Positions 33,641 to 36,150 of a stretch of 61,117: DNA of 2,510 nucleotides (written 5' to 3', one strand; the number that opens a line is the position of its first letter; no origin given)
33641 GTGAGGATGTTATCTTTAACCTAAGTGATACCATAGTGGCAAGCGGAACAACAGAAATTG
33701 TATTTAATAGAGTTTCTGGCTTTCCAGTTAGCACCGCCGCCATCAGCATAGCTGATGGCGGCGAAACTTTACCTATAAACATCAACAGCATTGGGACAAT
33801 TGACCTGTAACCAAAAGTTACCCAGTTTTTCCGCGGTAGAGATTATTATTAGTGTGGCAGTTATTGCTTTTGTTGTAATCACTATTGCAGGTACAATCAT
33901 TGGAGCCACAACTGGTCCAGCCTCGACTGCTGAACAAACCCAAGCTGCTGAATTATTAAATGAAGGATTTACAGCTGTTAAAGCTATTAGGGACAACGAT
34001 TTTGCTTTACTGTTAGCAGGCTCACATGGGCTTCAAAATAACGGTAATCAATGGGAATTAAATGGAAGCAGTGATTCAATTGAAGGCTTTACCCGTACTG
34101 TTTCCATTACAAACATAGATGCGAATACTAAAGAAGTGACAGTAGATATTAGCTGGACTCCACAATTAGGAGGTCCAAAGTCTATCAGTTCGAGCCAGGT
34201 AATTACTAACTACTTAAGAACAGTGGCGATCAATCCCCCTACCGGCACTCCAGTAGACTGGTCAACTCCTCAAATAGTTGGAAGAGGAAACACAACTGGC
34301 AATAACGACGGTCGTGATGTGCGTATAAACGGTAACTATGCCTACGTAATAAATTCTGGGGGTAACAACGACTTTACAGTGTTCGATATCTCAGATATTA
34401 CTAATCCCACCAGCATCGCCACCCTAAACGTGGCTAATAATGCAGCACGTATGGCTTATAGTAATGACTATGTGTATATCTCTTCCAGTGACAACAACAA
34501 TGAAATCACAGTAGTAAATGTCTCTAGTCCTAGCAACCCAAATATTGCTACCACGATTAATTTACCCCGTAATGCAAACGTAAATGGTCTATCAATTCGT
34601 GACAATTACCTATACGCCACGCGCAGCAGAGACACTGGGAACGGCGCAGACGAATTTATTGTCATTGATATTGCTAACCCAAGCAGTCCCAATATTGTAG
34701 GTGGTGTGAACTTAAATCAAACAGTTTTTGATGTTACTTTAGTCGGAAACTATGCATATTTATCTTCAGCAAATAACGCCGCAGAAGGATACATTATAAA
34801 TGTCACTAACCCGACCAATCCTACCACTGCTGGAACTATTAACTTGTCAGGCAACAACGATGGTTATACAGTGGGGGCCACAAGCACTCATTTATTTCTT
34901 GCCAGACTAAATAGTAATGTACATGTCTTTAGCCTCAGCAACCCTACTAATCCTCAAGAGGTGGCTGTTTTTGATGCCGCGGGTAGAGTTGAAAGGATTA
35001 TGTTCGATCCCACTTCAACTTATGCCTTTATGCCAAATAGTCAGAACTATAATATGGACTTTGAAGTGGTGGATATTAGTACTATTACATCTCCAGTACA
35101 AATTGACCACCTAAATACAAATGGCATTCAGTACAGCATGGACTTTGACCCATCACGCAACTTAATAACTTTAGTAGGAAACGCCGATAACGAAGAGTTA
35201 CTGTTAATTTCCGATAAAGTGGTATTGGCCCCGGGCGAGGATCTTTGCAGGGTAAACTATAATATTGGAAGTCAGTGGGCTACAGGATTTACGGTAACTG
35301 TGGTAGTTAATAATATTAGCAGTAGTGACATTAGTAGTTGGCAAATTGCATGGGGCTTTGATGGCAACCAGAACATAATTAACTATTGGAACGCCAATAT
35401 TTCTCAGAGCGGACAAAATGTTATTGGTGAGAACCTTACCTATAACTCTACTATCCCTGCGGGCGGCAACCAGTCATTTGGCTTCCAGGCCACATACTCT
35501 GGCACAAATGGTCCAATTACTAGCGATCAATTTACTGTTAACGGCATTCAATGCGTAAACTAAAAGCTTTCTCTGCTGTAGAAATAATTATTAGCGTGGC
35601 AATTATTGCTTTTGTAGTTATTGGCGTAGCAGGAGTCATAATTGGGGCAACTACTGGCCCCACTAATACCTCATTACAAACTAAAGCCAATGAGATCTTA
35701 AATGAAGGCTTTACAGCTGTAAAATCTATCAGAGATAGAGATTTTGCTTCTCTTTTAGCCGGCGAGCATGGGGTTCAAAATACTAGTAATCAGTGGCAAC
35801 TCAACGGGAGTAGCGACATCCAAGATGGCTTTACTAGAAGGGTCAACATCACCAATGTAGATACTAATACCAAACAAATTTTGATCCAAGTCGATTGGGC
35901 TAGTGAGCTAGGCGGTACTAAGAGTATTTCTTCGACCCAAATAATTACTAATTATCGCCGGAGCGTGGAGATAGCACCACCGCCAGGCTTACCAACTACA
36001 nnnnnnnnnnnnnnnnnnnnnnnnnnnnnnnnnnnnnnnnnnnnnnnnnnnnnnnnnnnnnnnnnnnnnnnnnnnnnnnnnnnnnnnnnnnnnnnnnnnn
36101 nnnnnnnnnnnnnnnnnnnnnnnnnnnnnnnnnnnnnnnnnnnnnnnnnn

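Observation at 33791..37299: Tandem modular pilins: prepilin N-terminus + beta-propeller (LVIVD-type) repeats + CBM2-like carbohydrate-binding module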

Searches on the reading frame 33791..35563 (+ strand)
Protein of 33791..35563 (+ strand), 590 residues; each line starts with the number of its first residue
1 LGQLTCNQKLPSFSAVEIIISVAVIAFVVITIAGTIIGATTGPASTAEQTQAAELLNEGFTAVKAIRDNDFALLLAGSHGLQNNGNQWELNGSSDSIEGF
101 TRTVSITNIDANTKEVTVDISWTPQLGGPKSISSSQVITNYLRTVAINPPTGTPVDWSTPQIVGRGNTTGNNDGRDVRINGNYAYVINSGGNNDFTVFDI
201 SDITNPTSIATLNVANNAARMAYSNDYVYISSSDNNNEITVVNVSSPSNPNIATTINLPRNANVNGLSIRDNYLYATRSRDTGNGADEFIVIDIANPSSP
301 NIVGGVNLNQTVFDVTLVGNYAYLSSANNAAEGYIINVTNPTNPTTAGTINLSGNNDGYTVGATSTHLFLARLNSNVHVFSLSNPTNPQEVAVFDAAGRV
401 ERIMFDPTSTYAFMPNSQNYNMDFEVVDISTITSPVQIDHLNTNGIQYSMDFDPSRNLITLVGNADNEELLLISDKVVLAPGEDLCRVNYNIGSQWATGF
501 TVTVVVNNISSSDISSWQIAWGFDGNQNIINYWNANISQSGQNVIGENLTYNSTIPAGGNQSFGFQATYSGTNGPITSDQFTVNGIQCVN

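Call 3: search_protein_families(library=pfam, proteins=[window:33791-35563:+], max_evalue=1)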
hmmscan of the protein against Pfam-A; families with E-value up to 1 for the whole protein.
window:33791-35563:+ (590 aa): 6 families
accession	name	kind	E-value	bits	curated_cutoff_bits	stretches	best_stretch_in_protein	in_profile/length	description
PF00553.25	CBM_2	-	1.2e-25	90.2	24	1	486-588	1-101/101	Cellulose binding domain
PF08309.17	LVIVD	-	5.7e-17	61.2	20.2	4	175-208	5-36/42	LVIVD repeat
PF09826.15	Beta_propel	-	4.1e-06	26.4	22.4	2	228-330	24-133/495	Beta propeller domain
PF25174.1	Beta-prop_THOC3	-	0.0011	18.5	305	1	200-246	73-119/272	THOC3 beta-propeller domain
PF24817.1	WD40_WDHD1_1st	-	0.032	13.9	109.9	1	176-259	10-88/291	WDHD1 first WD40 domain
PF10077.14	DUF2314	-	0.12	13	22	1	451-524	61-133/134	Uncharacterized protein conserved in bacteria (DUF2314)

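Call 4: search_protein_families(library=ncbifam, proteins=[window:33791-35563:+], max_evalue=1)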
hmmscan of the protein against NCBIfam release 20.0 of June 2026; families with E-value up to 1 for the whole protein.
window:33791-35563:+ (590 aa): 5 families
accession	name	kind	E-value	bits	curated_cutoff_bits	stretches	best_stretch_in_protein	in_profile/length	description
NF041611.1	exoglucan_CbhB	equivalog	1.5e-17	63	1950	1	485-589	894-995/997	exoglucanase CbhB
TIGR04312.1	choice_anch_B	subfamily_domain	1e-09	38.2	100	3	158-309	64-175/364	choice-of-anchor B family protein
NF051431.1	Rv0361_Cterm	subfamily_domain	0.11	12.7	37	1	16-122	3-113/140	Rv0361 family membrane protein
NF047641.1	FFLEE_fam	subfamily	0.19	11.3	55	1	30-68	139-177/198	FFLEELY motif protein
NF033772.1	pheromone_VP1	equivalog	0.67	10.2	85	1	542-571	18-46/65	peptide pheromone VP1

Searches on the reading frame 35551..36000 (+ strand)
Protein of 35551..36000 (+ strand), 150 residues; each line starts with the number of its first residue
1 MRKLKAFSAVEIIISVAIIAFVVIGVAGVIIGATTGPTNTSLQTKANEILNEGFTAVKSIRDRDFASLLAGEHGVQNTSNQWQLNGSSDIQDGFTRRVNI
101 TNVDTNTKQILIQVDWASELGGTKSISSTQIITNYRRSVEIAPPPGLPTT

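Call 59: search_solved_structures(query=window:35551-36000:+, max_evalue=10)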
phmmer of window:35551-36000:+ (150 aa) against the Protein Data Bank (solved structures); distinct sequences matched with E-value up to 10: 2.
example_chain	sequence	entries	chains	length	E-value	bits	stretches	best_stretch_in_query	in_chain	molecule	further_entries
2ivf_C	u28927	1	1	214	0.15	15.3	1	19-82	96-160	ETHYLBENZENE DEHYDROGENASE GAMMA-SUBUNIT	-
9r9o_B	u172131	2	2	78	1.1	12.5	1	89-132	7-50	Phosphoglycerate kinase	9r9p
